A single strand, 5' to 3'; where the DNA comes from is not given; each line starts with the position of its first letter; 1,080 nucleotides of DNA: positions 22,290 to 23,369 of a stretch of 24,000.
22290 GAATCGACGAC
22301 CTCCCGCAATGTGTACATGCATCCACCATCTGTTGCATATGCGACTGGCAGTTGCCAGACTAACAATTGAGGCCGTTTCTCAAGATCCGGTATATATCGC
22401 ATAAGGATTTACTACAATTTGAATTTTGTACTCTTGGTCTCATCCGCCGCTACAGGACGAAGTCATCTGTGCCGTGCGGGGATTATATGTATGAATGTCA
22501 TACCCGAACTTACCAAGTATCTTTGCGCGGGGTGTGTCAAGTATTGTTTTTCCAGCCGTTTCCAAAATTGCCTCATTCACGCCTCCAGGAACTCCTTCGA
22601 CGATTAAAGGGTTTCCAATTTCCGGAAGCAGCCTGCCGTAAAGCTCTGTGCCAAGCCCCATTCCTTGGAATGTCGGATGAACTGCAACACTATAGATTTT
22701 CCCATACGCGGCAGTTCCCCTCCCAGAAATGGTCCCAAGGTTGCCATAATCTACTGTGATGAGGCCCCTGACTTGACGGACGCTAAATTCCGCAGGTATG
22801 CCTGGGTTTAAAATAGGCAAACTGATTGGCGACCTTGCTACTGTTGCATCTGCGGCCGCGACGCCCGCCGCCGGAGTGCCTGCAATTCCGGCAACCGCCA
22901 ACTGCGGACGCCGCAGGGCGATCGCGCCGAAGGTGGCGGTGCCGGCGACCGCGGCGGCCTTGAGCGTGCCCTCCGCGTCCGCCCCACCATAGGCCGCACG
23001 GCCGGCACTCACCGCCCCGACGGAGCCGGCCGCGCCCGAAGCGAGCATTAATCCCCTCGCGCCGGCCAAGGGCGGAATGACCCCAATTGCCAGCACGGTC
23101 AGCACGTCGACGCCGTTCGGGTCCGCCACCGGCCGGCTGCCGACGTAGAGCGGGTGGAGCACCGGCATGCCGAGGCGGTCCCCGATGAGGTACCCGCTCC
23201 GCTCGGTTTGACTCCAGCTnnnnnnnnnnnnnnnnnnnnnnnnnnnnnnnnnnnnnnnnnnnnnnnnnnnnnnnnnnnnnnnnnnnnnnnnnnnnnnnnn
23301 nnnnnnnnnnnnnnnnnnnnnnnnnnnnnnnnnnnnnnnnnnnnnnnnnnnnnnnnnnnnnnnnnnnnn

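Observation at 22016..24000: Rhs locus with an in-frame TAG, a second degenerate core-end motif, and a low-GC GNAT-like toxin tip plus candidate immunity gene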

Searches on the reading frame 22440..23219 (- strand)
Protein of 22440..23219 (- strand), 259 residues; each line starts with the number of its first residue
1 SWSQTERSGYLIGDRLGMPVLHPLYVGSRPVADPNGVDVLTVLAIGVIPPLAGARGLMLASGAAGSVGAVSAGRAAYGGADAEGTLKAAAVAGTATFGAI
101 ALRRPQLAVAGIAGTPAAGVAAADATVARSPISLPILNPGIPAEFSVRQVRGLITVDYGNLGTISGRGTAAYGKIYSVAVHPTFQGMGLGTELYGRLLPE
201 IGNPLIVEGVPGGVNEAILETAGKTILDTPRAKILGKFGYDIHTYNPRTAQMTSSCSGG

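Call 5: search_protein_families(library=pfam, proteins=[window:22440-23219:-], max_evalue=1)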
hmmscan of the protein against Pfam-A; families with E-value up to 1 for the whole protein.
window:22440-23219:- (259 aa): 4 families
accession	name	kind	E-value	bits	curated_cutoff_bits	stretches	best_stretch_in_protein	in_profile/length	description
PF00583.31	Acetyltransf_1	-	7.8e-05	23.4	20.7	1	163-198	47-85/116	Acetyltransferase (GNAT) family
PF13508.13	Acetyltransf_7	-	0.0013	19.5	27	1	161-195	15-51/84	Acetyltransferase (GNAT) domain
PF08445.16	FR47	-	0.0033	17.8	22.1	1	169-196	18-45/86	FR47-like protein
PF13673.13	Acetyltransf_10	-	0.074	13.5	23.6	1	172-200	51-79/128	Acetyltransferase (GNAT) domain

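Call 6: search_protein_families(library=ncbifam, proteins=[window:22440-23219:-], max_evalue=1)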
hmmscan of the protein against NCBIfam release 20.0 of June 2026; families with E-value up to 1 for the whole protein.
window:22440-23219:- (259 aa): 3 families
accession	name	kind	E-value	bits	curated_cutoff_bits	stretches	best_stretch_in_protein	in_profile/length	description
TIGR01575.1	rimI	equivalog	0.031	14.4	86.4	1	165-198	48-81/132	ribosomal protein S18-alanine N-acetyltransferase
NF002959.0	PRK03624.1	equivalog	0.043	13.5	124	1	173-197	73-97/147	GNAT family acetyltransferase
NF007025.1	PRK09491.1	equivalog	0.29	11.1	173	1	175-201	65-91/145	ribosomal protein S18-alanine N-acetyltransferase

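Call 7: find_homologous_proteins(query=window:22440-23168:-, max_evalue=0.01)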
Query window:22440-23168:- (242 aa): 1 proteins with E <= 0.01 among 8000 candidates.
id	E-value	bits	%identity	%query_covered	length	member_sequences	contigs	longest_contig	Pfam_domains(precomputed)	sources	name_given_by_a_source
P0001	2.0e-146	504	100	100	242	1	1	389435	-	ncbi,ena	-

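Call 9: find_encoding_contigs(protein=P0001, flank=10000, max_places=6)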
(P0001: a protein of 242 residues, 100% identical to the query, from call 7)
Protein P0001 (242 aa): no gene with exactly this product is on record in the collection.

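Call 48: find_encoding_contigs(protein=P0002, flank=10000, max_places=6)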
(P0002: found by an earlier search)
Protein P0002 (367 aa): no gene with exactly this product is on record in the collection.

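Call 49: find_encoding_contigs(protein=P0004, flank=10000, max_places=4)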
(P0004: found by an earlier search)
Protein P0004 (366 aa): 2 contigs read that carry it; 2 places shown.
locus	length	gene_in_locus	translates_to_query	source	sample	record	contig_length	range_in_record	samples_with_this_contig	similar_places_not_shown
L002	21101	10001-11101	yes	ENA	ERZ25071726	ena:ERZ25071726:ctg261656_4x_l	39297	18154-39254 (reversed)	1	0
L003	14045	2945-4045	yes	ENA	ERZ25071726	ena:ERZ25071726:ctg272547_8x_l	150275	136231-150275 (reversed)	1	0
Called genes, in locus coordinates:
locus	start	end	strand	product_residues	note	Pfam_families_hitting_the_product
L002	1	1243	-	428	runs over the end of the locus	?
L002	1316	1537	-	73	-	PF00072:Response_reg (weak)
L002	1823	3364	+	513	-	PF02844:GARS_N, PF01071:GARS_A, PF02786:CPSase_L_D2 (weak)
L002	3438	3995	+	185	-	PF00908:dTDP_sugar_isom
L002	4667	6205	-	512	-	PF08323:Glyco_transf_5 (weak), PF13579:Glyco_trans_4_4, PF08323:Glyco_transf_5, PF13439:Glyco_transf_4, PF20706:GT4-conflict, PF00534:Glycos_transf_1, PF13692:Glyco_trans_1_4, PF13524:Glyco_trans_1_2 (weak)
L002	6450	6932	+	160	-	PF10825:DUF2752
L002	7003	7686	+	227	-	-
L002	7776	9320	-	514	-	PF01594:AI-2E_transport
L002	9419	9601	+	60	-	-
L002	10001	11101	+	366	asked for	-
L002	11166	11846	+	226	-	PF09837:DUF2064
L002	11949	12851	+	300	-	PF07963:N_methyl (weak)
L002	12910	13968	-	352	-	PF01156:IU_nuc_hydro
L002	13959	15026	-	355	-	PF01636:APH, PF03881:Fructosamin_kin (weak)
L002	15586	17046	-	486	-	-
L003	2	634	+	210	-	?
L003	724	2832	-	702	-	PF01594:AI-2E_transport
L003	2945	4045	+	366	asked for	-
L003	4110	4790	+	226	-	PF09837:DUF2064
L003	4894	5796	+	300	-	PF07963:N_methyl (weak)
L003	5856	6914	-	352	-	PF01156:IU_nuc_hydro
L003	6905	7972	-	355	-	PF01636:APH, PF03881:Fructosamin_kin (weak)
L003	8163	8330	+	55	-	-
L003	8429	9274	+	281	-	PF08878:HamA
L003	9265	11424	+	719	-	PF00270:DEAD, PF00271:Helicase_C (weak)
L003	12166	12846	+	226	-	-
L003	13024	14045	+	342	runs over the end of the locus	-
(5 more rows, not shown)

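Call 80: search_protein_families(library=padloc, proteins=[window:22443-23168:-], max_evalue=0.1)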
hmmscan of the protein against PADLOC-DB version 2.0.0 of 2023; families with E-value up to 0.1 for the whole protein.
window:22443-23168:- (242 aa): 0 families

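Call 81: search_protein_families(library=phrogs, proteins=[window:22443-23168:-], max_evalue=0.1)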
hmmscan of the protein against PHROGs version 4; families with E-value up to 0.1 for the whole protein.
window:22443-23168:- (242 aa): 0 families
